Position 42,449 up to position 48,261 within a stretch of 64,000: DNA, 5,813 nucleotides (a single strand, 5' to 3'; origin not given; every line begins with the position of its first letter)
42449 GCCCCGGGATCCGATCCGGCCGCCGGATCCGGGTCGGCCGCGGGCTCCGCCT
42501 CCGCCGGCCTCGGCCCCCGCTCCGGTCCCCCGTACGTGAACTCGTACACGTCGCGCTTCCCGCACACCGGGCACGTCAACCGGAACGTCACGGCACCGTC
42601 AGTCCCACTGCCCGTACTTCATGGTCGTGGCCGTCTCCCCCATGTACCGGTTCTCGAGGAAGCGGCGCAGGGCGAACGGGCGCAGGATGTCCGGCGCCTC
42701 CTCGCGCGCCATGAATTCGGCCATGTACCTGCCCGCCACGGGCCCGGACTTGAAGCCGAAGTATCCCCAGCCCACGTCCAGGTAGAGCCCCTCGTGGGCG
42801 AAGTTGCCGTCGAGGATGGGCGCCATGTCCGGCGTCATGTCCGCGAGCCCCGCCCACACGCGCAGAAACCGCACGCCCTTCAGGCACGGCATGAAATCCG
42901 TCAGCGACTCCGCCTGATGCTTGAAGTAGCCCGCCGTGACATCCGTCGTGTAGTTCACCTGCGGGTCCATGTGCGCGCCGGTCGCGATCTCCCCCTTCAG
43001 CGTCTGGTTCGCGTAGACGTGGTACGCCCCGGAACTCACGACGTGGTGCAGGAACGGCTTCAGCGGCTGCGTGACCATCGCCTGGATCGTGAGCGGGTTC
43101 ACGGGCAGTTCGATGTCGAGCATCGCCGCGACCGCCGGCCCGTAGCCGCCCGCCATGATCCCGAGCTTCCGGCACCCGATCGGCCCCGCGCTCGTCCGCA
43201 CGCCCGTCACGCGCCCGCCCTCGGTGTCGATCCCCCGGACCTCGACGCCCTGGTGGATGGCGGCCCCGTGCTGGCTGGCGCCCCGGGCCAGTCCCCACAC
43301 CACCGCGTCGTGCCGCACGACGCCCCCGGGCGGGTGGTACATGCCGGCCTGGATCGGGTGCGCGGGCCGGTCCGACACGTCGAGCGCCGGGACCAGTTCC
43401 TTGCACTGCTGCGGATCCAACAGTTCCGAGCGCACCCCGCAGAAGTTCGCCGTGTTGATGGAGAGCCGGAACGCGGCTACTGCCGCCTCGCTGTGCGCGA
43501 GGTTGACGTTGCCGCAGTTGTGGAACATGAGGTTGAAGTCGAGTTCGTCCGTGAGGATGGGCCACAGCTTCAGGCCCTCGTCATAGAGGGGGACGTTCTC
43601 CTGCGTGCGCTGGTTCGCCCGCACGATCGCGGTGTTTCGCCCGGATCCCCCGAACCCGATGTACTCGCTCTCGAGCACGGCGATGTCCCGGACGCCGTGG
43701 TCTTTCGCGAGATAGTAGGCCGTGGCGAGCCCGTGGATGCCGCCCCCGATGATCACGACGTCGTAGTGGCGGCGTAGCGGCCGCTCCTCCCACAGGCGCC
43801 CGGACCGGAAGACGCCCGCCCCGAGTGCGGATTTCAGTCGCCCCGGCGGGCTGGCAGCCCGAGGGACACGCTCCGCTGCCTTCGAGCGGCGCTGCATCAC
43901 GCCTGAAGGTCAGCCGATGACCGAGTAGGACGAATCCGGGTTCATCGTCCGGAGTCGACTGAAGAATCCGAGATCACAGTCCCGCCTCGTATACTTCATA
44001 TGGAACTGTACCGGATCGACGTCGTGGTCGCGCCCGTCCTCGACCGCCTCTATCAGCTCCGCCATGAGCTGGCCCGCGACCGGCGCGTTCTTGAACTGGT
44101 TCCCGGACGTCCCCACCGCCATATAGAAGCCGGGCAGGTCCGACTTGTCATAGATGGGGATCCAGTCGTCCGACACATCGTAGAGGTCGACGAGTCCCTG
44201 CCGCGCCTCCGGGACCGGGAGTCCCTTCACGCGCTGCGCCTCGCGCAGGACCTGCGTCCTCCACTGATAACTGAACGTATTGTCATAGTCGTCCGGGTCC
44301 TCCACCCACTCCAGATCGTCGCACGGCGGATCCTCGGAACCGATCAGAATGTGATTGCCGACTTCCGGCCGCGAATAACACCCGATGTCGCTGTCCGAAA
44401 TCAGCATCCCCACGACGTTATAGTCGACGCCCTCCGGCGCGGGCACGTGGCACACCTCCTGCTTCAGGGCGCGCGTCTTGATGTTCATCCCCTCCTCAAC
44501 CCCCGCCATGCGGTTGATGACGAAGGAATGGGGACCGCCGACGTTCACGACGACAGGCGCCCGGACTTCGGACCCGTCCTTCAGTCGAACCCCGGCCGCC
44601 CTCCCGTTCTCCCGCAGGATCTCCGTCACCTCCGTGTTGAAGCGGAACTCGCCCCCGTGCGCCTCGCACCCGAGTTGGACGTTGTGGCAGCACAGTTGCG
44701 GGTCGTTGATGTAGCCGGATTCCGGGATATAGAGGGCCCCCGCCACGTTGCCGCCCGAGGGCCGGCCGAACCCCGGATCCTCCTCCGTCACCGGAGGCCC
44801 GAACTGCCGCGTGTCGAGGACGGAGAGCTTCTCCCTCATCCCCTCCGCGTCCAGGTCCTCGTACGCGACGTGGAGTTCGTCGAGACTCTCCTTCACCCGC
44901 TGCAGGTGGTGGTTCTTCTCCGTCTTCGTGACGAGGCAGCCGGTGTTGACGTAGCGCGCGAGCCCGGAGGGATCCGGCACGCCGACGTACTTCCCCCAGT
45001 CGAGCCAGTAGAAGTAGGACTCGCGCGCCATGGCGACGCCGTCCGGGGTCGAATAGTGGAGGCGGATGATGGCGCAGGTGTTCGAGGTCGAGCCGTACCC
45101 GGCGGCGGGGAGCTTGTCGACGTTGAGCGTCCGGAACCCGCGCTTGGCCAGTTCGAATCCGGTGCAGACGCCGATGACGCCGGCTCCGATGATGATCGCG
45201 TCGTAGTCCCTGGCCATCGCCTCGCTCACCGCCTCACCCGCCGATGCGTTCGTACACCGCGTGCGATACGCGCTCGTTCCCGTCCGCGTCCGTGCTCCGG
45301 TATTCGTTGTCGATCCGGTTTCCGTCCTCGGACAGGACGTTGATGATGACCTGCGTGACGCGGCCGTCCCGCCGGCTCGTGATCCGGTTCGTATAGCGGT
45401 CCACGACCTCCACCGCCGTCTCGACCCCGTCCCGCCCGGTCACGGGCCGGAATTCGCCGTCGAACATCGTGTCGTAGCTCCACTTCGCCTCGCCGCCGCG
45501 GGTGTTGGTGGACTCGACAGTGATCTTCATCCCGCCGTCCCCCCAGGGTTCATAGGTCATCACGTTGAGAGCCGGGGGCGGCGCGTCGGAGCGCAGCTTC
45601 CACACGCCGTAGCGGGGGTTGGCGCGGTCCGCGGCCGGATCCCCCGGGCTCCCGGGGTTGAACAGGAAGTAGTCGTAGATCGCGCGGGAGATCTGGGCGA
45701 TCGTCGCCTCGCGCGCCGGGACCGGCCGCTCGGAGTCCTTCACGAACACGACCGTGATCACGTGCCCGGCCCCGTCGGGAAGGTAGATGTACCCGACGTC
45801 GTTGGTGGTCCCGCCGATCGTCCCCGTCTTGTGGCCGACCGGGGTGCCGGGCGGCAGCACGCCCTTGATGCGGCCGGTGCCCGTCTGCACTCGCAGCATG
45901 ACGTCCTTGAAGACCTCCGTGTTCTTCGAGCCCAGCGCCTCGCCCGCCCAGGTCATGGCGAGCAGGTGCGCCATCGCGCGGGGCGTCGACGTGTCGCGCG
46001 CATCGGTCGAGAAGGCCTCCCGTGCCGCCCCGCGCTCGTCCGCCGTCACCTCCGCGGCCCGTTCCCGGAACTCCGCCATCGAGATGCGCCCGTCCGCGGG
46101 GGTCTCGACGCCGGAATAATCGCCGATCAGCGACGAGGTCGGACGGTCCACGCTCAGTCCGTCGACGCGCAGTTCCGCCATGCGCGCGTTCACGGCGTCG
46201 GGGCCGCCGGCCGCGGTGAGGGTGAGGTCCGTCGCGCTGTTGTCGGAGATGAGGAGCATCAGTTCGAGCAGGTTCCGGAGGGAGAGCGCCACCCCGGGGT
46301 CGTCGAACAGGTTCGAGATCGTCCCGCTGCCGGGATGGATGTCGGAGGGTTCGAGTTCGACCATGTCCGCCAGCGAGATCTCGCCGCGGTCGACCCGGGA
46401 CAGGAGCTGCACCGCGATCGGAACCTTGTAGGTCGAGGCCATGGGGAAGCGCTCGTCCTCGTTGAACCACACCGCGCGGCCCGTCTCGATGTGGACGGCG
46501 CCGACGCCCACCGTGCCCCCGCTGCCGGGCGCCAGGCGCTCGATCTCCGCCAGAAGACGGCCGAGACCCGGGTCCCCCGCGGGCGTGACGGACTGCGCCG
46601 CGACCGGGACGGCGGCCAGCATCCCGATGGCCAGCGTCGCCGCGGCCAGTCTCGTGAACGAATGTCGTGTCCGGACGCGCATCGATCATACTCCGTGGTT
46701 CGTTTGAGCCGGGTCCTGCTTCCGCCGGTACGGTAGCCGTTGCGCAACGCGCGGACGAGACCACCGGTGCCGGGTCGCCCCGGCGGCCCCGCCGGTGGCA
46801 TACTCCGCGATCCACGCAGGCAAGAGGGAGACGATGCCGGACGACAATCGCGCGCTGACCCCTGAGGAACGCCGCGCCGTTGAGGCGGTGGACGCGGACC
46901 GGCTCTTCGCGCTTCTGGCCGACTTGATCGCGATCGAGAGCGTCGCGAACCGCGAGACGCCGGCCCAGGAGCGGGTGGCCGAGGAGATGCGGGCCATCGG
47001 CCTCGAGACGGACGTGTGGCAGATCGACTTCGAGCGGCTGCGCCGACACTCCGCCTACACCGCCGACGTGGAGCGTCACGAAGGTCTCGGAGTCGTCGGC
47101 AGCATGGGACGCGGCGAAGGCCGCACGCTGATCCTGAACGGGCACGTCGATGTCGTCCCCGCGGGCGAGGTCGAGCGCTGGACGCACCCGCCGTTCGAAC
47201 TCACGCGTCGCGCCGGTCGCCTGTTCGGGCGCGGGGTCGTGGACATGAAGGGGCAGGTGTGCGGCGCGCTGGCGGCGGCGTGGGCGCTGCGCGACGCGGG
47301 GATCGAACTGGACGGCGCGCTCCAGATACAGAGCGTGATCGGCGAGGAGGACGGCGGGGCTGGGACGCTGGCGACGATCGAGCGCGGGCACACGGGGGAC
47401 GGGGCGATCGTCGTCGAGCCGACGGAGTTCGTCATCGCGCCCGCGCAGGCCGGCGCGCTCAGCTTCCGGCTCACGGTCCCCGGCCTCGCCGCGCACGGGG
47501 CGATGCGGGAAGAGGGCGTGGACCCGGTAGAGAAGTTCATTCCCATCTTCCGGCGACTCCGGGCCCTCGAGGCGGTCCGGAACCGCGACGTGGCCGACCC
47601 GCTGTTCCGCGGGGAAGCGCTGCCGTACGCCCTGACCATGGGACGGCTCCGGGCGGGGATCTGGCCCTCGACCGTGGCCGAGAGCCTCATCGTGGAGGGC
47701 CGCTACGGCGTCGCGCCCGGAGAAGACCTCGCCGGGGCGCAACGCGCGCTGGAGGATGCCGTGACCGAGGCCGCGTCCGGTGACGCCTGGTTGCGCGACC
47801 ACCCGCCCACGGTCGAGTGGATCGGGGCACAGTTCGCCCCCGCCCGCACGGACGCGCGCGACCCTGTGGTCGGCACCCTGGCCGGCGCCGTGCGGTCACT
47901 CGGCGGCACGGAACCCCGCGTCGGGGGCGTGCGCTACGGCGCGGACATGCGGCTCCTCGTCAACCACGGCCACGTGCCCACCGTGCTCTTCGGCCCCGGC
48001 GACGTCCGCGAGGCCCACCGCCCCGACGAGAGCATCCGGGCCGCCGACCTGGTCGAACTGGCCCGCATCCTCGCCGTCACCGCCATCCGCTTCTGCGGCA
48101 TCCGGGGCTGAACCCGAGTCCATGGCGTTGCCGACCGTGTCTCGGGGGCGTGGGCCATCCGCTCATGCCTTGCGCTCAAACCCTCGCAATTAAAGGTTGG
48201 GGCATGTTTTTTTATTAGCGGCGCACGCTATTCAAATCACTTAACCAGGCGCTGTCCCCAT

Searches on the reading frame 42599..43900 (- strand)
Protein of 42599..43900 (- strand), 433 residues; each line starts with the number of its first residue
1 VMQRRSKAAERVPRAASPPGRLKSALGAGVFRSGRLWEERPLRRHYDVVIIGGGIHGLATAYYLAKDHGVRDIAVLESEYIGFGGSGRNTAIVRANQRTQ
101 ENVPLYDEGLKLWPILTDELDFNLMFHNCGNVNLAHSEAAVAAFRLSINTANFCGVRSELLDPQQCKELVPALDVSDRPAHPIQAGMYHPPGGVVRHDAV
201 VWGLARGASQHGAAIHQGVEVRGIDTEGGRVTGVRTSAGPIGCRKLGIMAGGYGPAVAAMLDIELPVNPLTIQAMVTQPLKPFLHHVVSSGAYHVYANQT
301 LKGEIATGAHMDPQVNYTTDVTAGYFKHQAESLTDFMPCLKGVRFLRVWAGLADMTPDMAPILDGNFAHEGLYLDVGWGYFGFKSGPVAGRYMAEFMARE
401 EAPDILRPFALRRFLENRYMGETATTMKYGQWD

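Call 8: search_protein_families(library=pfam, proteins=[window:42599-43900:-], max_evalue=0.01)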
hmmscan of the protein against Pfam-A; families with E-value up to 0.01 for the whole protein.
window:42599-43900:- (433 aa): 6 families
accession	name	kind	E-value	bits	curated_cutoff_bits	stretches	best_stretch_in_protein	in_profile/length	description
PF01266.30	DAO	-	3.3e-65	221.4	27.9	1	47-395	1-352/353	FAD dependent oxidoreductase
PF01946.23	Thi4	-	3.7e-05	23.5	26.2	1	46-85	18-55/235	Thi4 family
PF13450.12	NAD_binding_8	-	6.6e-05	23.6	21.9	1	50-79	1-28/68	NAD(P)-binding Rossmann-like domain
PF04820.20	Trp_halogenase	-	0.00012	21.5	21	1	47-90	1-46/458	Tryptophan halogenase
PF00890.30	FAD_binding_2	-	0.00021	21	20.4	0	47-79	1-31/414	FAD binding domain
PF07992.20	Pyr_redox_2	-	0.0095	15.8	26.1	0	46-80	1-35/291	Pyridine nucleotide-disulphide oxidoreductase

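Call 9: search_protein_families(library=ncbifam, proteins=[window:42599-43900:-], max_evalue=0.01)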
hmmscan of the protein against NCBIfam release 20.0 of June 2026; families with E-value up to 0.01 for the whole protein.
window:42599-43900:- (433 aa): 34 families (the best 25 are shown)
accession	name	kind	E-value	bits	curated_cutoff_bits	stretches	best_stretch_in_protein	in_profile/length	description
TIGR01373.1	soxB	subfamily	1.5e-112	376.5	529.45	1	36-418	21-403/407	sarcosine oxidase subunit beta family protein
TIGR02352.1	thiamin_ThiO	equivalog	6.4e-27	94.6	250.8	1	48-399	1-349/351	glycine oxidase ThiO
NF008425.0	PRK11259.1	equivalog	8.1e-27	94.1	257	1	44-415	3-376/377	N-methyl-L-tryptophan oxidase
NF001933.0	PRK00711.1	subfamily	2e-25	89.7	383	1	119-416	125-418/429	D-amino acid dehydrogenase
TIGR01377.1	soxA_mon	subfamily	2e-23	82.8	479.65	1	46-417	1-378/381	amino oxidase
NF050086.1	pipecolate_AmaA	exception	3.2e-20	72.2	600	2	45-96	25-74/425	L-pipecolate oxidase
TIGR03329.1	Phn_aa_oxid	hypoth_equivalog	1.6e-12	46.9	632.8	2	45-91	24-70/460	putative aminophosphonate oxidoreductase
NF008726.1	PRK11728.1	equivalog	2.8e-11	42.9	299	1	46-264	1-212/389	L-2-hydroxyglutarate oxidase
TIGR03364.1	HpnW_proposed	hypoth_equivalog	2.3e-10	40.1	285.1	1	46-190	1-137/365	TIGR03364 family FAD-dependent oxidoreductase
TIGR03197.1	MnmC_Cterm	equivalog_domain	4.1e-09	36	174.2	1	47-228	1-177/400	FAD-dependent 5-carboxymethylaminomethyl-2-thiouridine(34) oxidoreductase MnmC1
NF002480.1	PRK01747.1-1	equivalog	1.8e-08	33.3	540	1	35-361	236-560/645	bifunctional tRNA (5-methylaminomethyl-2-thiouridine)(34)-methyltransferase MnmC2/FAD-dependent 5-carboxymethylaminomethyl-2-thiouridine(34)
NF058655.1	CrtID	equivalog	2.8e-06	26.4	640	1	183-240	208-262/478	bifunctional phytoene desaturase/3,4-desaturase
TIGR00562.1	proto_IX_ox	equivalog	4.3e-06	25.6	97.85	1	46-79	3-36/470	protoporphyrinogen oxidase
NF009074.0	PRK12409.1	equivalog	6.9e-06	25.5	494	0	348-396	355-402/410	D-amino acid dehydrogenase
TIGR04046.1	MSMEG_0569_nitr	hypoth_equivalog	7.5e-06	25.2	498.35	0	46-83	1-36/400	MSMEG_0569 family flavin-dependent oxidoreductase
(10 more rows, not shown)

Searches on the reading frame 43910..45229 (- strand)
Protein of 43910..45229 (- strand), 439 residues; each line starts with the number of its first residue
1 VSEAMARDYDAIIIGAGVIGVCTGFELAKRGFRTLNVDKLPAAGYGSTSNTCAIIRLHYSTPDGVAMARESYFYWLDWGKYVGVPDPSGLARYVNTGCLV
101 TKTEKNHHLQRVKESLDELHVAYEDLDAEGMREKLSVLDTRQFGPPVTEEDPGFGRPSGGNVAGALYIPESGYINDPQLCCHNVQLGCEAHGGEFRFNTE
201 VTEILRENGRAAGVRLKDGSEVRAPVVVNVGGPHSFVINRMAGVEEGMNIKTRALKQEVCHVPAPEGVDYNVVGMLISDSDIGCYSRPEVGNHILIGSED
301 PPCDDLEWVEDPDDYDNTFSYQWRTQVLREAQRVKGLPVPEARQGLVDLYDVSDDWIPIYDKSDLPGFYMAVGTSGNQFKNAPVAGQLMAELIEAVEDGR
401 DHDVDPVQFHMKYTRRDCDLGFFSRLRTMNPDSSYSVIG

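Call 31: search_protein_families(library=pfam, proteins=[window:43910-45229:-], max_evalue=0.00001)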
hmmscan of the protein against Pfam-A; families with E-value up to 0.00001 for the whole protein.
window:43910-45229:- (439 aa): 2 families
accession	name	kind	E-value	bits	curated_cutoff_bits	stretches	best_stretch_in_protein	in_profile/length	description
PF01266.30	DAO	-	5.7e-46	158.1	27.9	1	10-392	1-353/353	FAD dependent oxidoreductase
PF00890.30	FAD_binding_2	-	4.9e-06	26.4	20.4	0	10-234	1-205/414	FAD binding domain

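Call 67: search_protein_families(library=ncbifam, proteins=[window:43910-45229:-], max_evalue=1e-10)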
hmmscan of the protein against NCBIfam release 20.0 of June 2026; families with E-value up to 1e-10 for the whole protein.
window:43910-45229:- (439 aa): 4 families
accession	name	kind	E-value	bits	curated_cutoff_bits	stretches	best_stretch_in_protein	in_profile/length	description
NF008425.0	PRK11259.1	equivalog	1.6e-21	76.7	257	1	6-405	2-368/377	N-methyl-L-tryptophan oxidase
TIGR01377.1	soxA_mon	subfamily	7.4e-19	67.7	479.65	1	9-405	1-368/381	amino oxidase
TIGR01373.1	soxB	subfamily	3.2e-15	55.9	529.45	0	187-283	192-289/407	sarcosine oxidase subunit beta family protein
NF001933.0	PRK00711.1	subfamily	1.8e-12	47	383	0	149-235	174-257/429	D-amino acid dehydrogenase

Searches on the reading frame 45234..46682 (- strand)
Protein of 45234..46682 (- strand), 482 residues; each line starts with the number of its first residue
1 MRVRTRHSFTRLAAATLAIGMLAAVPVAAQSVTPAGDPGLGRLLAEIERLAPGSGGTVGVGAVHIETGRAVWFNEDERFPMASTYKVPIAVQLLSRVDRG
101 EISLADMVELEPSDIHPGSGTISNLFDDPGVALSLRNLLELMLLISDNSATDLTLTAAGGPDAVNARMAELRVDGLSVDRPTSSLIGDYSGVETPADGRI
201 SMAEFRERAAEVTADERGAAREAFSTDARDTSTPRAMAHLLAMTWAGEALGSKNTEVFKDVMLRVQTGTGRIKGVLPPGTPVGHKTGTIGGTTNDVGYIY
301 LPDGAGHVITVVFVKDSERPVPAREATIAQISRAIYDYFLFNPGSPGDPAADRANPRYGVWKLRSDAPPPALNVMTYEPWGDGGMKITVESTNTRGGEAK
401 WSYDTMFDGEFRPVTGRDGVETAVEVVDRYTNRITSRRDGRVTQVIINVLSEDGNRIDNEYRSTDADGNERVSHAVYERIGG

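Call 31: search_protein_families(library=pfam, proteins=[window:45234-46682:-], max_evalue=0.00001)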
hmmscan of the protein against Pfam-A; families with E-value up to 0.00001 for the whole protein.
window:45234-46682:- (482 aa): 2 families
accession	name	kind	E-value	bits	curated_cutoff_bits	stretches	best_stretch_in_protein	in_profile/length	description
PF13354.11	Beta-lactamase2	-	3.3e-49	167.6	22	1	60-313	2-213/214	Beta-lactamase enzyme family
PF00144.29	Beta-lactamase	-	1.8e-11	44.3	27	1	48-161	5-122/329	Beta-lactamase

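Call 67: search_protein_families(library=ncbifam, proteins=[window:45234-46682:-], max_evalue=1e-10)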
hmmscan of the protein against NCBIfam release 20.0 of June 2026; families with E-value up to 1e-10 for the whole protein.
window:45234-46682:- (482 aa): 100 families (the best 25 are shown)
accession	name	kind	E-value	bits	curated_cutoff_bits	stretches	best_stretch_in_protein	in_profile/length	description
NF033103.1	bla_class_A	equivalog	3.9e-62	209.7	200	1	47-339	2-257/257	class A beta-lactamase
NF012099.1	SubclassA2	equivalog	1.9e-48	165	320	2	223-340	148-271/275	class A beta-lactamase, subclass A2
NF040780.1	blaHBL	exception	1.4e-31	110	580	2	219-335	176-292/304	HBL family class A beta-lactamase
NF000320.3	blaPEN-Bcc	equivalog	1e-30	107.1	540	2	13-198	13-197/300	PEN family class A beta-lactamase, Bcc-type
NF047556.1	blaACA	exception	1.5e-30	106.4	592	2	219-335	177-294/298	ACA family class A beta-lactamase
NF050797.1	blaCESS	exception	5.5e-30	104.7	525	1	5-168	3-158/296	CESS family extended-spectrum class A beta-lactamase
NF033098.1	bla_CblA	exception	3e-29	102.1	625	2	43-180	27-164/296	CblA family class A beta-lactamase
NF041590.1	blaCAE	exception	3.5e-29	102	625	2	219-336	174-292/300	CAE family broad-spectrum class A beta-lactamase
NF000538.1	classA_carba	equivalog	4.8e-29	101.5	390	2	223-335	137-250/254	carbapenem-hydrolyzing class A beta-lactamase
NF040659.1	blaBOR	exception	8.2e-29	100.9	620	2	219-333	178-292/305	BOR family class A beta-lactamase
NF033626.2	blaBKC_GPC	exception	2.4e-28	99.3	575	1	12-184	11-175/297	BKC/GPC family carbapenem-hydrolyzing class A beta-lactamase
NF000447.2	bla-A_Chryseo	exception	9.8e-28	97.2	510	2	224-339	169-290/292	CGA/CIA family class A beta-lactamase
NF000298.2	blaTLA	exception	1e-27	97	640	2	222-340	181-305/309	TLA family extended-spectrum class A beta-lactamase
NF000390.2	blaVEB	exception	8.6e-27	93.9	670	2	222-340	172-297/299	VEB family extended-spectrum class A beta-lactamase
NF050809.1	blaCHA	exception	1.7e-26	93.4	575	1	23-177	15-166/295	CHA family extended-spectrum class A beta-lactamase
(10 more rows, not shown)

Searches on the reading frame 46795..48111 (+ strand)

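Call 31: search_protein_families(library=pfam, proteins=[window:46795-48111:+], max_evalue=0.00001)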
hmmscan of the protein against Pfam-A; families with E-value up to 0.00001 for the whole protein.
window:46795-48111:+ (438 aa): 2 families
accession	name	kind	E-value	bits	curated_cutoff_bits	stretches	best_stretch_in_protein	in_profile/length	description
PF01546.33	Peptidase_M20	-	5.2e-32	111.9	24.6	1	113-429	1-203/206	Peptidase family M20/M25/M40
PF07687.19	M20_dimer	-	2.7e-08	34.2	21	1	218-328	3-104/107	Peptidase dimerisation domain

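Call 67: search_protein_families(library=ncbifam, proteins=[window:46795-48111:+], max_evalue=1e-10)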
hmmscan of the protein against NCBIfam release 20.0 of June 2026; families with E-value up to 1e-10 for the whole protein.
window:46795-48111:+ (438 aa): 35 families (the best 25 are shown)
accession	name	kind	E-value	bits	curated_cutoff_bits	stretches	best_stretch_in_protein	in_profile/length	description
NF005373.0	PRK06915.1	equivalog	4.6e-114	381.7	428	1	35-436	17-420/422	peptidase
NF005306.0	PRK06837.1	subfamily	1.1e-81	274.9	376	1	26-437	9-425/427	ArgE/DapE family deacylase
TIGR01910.1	DapE-ArgE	subfamily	4.6e-81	272.9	217.6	1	39-425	2-373/373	ArgE/DapE family deacylase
NF006370.0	PRK08596.1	equivalog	8.7e-46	156.3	412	2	34-238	16-210/425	acetylornithine deacetylase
NF005710.0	PRK07522.1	subfamily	6.9e-39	134.1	412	1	39-426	12-381/391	acetylornithine deacetylase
TIGR01892.1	AcOrn-deacetyl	equivalog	1.9e-38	132.5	297.7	1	93-425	45-360/365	acetylornithine deacetylase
NF009555.0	PRK13004.1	equivalog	9.6e-38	130.1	321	1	36-261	16-223/399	YgeY family selenium metabolism-linked hydrolase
NF006365.0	PRK08588.1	subfamily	4e-35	121.8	289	1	35-426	7-373/383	succinyl-diaminopimelate desuccinylase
NF006400.0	PRK08651.1-3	equivalog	6.3e-33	114.1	374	1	39-427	14-400/410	succinyl-diaminopimelate desuccinylase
NF006399.0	PRK08651.1-2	equivalog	2.5e-31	109.1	381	1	99-257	56-215/405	succinyl-diaminopimelate desuccinylase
NF009557.0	PRK13009.1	equivalog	3.6e-30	105.4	284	1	38-258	6-218/377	succinyl-diaminopimelate desuccinylase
TIGR03526.1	selenium_YgeY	hypoth_equivalog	1.1e-29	103.5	321.5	1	36-261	14-221/395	YgeY family selenium metabolism-linked hydrolase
NF009558.0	PRK13013.1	equivalog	9.4e-29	100.3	428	1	28-243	7-224/429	acetylornithine deacetylase/succinyl-diaminopimelate desuccinylase family protein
NF003474.0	PRK05111.1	equivalog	7.2e-26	91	460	1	91-434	54-381/383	acetylornithine deacetylase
TIGR01900.1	dapE-gram_pos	equivalog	9.7e-26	90.5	304.2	1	87-426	36-346/351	succinyl-diaminopimelate desuccinylase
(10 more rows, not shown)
